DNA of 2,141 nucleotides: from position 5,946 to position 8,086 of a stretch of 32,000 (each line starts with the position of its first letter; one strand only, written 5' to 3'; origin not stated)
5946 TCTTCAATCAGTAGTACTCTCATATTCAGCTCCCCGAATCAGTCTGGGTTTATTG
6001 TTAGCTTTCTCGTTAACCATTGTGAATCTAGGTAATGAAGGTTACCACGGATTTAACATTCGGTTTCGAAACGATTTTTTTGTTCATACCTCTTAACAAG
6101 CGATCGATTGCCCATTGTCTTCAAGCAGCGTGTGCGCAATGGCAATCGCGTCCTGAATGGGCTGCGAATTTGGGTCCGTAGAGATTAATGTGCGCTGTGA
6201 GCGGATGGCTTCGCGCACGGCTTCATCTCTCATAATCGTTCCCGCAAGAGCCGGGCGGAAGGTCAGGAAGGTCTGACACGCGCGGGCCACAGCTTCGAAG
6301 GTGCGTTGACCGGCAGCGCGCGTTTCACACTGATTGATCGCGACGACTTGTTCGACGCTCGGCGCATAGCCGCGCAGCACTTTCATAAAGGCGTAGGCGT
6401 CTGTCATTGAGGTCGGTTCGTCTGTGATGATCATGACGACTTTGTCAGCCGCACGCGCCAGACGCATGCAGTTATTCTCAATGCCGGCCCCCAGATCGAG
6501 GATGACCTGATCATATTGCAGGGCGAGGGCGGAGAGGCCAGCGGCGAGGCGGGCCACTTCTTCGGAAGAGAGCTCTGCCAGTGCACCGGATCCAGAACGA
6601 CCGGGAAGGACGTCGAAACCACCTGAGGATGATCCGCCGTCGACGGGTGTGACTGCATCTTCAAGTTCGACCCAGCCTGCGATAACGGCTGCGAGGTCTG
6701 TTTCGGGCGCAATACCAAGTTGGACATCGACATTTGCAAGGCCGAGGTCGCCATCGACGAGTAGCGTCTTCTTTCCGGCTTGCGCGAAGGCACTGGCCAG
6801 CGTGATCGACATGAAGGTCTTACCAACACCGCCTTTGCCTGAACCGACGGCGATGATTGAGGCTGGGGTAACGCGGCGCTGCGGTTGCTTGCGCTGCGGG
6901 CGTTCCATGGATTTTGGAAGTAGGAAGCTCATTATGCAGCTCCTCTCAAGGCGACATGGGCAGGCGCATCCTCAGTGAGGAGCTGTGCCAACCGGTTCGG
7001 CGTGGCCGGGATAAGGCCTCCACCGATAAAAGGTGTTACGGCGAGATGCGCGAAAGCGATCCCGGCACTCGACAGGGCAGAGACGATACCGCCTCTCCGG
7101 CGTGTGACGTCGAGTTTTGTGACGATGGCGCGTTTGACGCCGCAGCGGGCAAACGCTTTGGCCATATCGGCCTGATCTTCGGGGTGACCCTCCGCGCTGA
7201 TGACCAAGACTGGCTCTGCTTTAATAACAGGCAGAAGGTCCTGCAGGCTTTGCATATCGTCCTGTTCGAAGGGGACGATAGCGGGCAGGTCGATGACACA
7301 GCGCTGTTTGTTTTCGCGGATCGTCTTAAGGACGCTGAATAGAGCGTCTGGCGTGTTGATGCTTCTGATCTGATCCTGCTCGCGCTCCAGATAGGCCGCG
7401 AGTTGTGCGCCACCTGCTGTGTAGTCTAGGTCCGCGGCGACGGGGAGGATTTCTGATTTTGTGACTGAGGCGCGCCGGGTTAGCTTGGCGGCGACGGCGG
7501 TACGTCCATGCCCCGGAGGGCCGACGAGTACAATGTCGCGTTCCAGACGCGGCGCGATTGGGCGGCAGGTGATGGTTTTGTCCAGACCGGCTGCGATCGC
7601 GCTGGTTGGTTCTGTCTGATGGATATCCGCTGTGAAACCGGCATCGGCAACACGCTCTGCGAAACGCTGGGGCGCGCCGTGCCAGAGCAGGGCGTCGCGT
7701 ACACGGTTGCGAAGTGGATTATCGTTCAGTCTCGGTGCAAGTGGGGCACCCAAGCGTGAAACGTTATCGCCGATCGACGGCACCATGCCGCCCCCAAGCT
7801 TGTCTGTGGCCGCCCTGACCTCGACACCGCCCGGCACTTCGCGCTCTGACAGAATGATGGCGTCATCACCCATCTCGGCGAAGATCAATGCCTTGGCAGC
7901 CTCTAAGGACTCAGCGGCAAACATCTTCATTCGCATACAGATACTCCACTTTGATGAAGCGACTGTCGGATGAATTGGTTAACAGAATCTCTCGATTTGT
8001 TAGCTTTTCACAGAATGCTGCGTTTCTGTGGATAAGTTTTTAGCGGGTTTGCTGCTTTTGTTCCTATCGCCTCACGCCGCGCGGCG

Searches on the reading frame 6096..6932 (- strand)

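Call 44: search_protein_families(library=pfam, proteins=[window:6096-6932:-], max_evalue=0.00001)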
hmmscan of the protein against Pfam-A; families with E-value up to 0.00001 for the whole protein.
window:6096-6932:- (279 aa): 4 families
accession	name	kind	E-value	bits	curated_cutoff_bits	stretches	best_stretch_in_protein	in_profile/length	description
PF13614.12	AAA_31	-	7.1e-15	55.8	27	1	25-186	2-164/177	AAA domain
PF01656.29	CbiA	-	2.1e-14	54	25.4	1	27-247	1-123/125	CobQ/CobB/MinD/ParA nucleotide binding domain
PF06564.18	CBP_BcsQ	-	5.7e-10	39.6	21.3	1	26-267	3-231/234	Cellulose biosynthesis protein BcsQ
PF10609.15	ParA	-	4.8e-09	36.4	27.1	1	25-74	4-53/246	NUBPL iron-transfer P-loop NTPase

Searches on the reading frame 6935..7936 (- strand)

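Call 44: search_protein_families(library=pfam, proteins=[window:6935-7936:-], max_evalue=0.00001)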
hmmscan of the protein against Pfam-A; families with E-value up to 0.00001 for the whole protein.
window:6935-7936:- (334 aa): 1 family
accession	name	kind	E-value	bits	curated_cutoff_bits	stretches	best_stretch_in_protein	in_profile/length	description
PF00448.28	SRP54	-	4.4e-13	49.8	22.7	1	135-318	4-192/196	SRP54-type protein, GTPase domain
